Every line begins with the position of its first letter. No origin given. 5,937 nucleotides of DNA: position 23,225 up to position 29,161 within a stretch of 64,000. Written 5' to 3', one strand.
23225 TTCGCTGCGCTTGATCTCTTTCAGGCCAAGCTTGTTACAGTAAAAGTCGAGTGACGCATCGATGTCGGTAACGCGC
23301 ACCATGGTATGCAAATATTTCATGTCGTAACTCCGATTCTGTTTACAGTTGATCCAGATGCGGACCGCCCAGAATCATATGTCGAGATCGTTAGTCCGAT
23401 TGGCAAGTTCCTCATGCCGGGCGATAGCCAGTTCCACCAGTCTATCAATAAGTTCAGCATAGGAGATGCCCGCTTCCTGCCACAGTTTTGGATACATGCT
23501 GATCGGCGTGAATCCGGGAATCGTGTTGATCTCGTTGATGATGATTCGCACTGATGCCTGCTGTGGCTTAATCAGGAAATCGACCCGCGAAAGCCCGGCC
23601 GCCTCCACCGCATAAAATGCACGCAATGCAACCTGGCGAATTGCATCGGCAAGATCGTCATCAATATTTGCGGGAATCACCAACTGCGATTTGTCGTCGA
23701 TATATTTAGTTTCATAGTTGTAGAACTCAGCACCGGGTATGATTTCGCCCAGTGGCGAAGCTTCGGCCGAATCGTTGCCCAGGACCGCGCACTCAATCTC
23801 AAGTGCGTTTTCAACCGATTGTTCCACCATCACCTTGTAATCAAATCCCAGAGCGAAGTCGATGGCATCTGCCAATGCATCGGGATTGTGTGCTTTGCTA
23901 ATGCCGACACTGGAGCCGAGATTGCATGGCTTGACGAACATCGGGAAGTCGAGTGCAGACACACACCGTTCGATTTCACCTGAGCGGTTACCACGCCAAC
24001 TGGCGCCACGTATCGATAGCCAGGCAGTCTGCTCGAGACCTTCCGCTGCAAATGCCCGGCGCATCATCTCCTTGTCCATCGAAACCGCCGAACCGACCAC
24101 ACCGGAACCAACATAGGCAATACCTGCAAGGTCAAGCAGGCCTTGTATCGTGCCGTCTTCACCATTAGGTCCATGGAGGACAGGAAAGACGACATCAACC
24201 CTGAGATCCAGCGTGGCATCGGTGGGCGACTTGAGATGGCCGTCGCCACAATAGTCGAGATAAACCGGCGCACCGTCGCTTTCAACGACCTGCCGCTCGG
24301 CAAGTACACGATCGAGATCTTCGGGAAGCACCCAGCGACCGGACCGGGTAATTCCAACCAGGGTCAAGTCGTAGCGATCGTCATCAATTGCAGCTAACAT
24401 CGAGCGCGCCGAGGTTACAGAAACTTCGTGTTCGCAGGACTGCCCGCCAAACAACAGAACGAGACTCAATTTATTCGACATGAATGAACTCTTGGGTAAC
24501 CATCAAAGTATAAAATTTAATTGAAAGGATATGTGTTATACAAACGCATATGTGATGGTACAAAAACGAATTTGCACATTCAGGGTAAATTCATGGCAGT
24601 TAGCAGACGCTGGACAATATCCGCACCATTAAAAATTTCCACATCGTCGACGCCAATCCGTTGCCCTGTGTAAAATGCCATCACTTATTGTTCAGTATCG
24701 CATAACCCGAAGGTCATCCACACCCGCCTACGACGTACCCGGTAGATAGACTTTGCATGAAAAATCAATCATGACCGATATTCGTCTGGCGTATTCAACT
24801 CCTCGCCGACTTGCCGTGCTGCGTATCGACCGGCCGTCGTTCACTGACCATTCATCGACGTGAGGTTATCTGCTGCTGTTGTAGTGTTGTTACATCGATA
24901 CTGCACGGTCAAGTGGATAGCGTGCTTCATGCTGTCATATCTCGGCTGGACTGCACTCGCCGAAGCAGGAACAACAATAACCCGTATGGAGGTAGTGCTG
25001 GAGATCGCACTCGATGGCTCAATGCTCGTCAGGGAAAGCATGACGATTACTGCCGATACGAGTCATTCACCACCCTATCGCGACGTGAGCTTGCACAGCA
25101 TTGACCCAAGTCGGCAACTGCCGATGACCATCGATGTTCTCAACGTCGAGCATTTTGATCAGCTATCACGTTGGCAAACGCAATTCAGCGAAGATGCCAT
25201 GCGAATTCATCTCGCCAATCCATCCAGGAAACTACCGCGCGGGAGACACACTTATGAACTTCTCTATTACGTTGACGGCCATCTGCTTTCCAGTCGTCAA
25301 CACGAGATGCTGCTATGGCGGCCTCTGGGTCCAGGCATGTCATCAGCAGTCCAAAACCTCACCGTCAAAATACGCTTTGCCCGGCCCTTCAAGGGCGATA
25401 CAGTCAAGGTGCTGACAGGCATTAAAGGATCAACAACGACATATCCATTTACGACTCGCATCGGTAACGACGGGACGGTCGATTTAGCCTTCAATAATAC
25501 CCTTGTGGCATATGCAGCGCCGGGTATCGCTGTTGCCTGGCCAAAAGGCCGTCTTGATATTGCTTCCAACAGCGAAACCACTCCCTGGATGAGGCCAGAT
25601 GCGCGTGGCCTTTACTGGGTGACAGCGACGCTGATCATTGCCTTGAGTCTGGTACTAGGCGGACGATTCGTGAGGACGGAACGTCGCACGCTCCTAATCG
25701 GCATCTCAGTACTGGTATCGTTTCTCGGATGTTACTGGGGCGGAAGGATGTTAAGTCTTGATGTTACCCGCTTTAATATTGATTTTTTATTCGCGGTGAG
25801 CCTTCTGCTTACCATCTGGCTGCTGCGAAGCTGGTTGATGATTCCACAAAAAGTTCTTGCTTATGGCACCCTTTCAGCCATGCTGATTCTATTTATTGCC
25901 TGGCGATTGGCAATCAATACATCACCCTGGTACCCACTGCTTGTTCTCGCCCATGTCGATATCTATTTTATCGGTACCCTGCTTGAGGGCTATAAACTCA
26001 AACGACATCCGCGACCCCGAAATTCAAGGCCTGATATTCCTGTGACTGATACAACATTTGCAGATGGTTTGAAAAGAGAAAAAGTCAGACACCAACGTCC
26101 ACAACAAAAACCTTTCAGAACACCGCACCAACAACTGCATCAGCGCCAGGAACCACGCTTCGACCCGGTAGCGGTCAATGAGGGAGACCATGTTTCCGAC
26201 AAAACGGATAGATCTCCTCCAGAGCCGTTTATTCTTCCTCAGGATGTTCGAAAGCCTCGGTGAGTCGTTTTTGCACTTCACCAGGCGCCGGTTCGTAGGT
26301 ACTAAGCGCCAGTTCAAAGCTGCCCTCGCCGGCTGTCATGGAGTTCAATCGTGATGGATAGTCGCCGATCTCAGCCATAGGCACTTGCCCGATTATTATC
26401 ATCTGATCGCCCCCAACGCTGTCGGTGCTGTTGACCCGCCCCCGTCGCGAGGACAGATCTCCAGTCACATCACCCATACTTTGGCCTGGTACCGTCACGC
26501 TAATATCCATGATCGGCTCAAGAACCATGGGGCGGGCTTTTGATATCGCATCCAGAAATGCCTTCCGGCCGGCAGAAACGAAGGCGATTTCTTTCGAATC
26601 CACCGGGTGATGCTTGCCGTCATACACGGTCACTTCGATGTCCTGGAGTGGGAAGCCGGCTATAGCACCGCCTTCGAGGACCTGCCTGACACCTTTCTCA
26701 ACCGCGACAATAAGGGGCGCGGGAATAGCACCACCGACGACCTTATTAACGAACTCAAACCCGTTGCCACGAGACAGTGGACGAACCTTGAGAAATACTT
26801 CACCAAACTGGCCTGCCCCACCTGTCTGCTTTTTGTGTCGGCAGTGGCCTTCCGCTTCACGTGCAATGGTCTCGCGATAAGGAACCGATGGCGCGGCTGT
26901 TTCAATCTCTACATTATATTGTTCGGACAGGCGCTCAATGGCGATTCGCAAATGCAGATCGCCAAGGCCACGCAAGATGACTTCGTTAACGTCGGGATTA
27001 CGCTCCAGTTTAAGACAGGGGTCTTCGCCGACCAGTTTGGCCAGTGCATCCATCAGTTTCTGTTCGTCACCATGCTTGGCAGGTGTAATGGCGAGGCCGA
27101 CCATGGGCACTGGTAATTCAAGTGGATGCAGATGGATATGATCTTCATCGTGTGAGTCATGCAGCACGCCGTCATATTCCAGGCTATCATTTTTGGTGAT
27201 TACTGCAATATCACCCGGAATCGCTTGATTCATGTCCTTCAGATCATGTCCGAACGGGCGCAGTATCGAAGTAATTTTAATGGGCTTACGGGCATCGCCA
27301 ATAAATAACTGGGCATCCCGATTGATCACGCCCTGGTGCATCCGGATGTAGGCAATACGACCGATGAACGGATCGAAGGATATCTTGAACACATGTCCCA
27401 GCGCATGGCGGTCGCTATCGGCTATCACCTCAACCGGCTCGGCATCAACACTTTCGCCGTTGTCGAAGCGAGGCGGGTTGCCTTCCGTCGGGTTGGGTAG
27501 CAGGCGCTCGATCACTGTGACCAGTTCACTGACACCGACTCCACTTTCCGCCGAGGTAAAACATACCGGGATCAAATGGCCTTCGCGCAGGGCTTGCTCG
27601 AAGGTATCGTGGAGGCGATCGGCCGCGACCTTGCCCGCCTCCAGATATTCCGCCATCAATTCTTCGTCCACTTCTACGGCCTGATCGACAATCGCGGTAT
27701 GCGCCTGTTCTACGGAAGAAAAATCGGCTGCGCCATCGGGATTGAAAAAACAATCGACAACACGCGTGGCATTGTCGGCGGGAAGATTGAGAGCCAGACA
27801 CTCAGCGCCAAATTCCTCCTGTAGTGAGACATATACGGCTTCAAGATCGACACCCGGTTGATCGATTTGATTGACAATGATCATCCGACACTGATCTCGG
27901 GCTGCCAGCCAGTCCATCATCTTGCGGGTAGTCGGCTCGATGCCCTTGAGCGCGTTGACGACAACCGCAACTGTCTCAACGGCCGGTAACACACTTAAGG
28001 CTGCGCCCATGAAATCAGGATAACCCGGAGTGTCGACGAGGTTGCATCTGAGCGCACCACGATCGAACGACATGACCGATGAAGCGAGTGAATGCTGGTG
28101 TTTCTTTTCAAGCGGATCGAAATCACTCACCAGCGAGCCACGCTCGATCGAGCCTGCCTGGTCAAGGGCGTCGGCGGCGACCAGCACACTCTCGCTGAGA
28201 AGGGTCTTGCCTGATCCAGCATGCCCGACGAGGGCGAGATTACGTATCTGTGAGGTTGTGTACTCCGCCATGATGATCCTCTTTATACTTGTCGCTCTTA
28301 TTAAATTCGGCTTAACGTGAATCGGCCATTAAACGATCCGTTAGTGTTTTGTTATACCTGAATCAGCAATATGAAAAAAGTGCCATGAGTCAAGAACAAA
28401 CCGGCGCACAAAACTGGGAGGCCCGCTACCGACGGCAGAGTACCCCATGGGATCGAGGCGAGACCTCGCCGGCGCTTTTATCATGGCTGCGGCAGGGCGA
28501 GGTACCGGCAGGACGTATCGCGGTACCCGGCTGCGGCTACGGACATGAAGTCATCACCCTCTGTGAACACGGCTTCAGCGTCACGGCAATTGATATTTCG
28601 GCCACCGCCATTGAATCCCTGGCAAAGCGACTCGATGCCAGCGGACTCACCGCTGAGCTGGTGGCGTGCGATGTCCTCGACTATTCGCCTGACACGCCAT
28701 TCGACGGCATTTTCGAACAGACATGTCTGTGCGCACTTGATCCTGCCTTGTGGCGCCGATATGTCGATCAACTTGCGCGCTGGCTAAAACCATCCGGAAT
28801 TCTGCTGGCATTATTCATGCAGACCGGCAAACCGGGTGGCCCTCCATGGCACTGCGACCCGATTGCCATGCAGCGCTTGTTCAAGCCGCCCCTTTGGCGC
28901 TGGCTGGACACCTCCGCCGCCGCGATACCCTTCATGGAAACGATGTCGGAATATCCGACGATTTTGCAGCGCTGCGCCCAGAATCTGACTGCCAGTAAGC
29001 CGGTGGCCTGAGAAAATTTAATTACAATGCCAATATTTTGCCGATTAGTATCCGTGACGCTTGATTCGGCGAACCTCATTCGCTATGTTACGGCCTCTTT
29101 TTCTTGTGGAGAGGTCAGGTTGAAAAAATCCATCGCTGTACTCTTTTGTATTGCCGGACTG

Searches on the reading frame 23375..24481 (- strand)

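Call 35: search_protein_families(library=pfam, max_evalue=0.000001, proteins=[window:23375-24481:-])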
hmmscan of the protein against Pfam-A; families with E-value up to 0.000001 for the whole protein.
window:23375-24481:- (368 aa): 2 families
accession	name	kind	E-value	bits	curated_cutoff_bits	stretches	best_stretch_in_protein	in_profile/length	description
PF07478.18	Dala_Dala_lig_C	-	5e-67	225.8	24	1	145-350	3-204/204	D-ala D-ala ligase C-terminus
PF01820.27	Dala_Dala_lig_N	-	1.3e-34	119.8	34.6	1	7-126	2-121/121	D-ala D-ala ligase N-terminus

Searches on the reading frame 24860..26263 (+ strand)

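Call 35: search_protein_families(library=pfam, max_evalue=0.000001, proteins=[window:24860-26263:+])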
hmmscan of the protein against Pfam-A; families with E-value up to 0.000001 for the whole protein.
window:24860-26263:+ (467 aa): 1 family
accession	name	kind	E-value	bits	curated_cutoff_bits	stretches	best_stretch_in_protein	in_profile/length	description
PF09972.14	DUF2207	-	1.8e-12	48.2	24.4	1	39-186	1-126/172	Predicted membrane protein (DUF2207) N-terminal domain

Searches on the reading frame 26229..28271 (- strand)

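Call 36: search_protein_families(library=pfam, max_evalue=0.000001, proteins=[window:26229-28271:-])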
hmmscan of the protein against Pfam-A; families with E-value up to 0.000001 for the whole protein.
window:26229-28271:- (680 aa): 5 families
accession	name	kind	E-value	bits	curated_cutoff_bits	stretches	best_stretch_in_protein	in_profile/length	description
PF03764.24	EFG_IV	-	1.8e-35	121.8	24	1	461-579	1-120/121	Elongation factor G, domain IV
PF00009.33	GTP_EFTU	-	5.6e-28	98.2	26.5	1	8-259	2-187/188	Elongation factor Tu GTP binding domain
PF00679.30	EFG_C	-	2.5e-25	88.8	27.9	1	583-669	2-88/89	Elongation factor G C-terminus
PF14492.12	EFG_III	-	1.7e-22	79.7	27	1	386-459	1-74/75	Elongation Factor G, domain III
PF22042.2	EF-G_D2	-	2.4e-09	37.6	27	1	290-362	2-73/84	Elongation factor G domain 2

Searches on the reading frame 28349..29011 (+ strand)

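Call 36: search_protein_families(library=pfam, max_evalue=0.000001, proteins=[window:28349-29011:+])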
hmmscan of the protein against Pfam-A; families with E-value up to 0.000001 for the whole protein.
window:28349-29011:+ (220 aa): 5 families
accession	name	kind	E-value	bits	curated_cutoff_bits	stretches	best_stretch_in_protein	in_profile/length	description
PF05724.17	TPMT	-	3.7e-28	99.1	26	1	20-180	3-181/218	Thiopurine S-methyltransferase (TPMT)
PF13649.12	Methyltransf_25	-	1.1e-14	55.4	27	1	61-150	5-97/97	Methyltransferase domain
PF08241.18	Methyltransf_11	-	1.3e-11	45.5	21.2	1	61-153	4-94/95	Methyltransferase domain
PF08242.18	Methyltransf_12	-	3.4e-10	41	30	1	61-152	4-98/98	Methyltransferase domain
PF13847.12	Methyltransf_31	-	4.5e-07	30.1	27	1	61-154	11-109/145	Methyltransferase domain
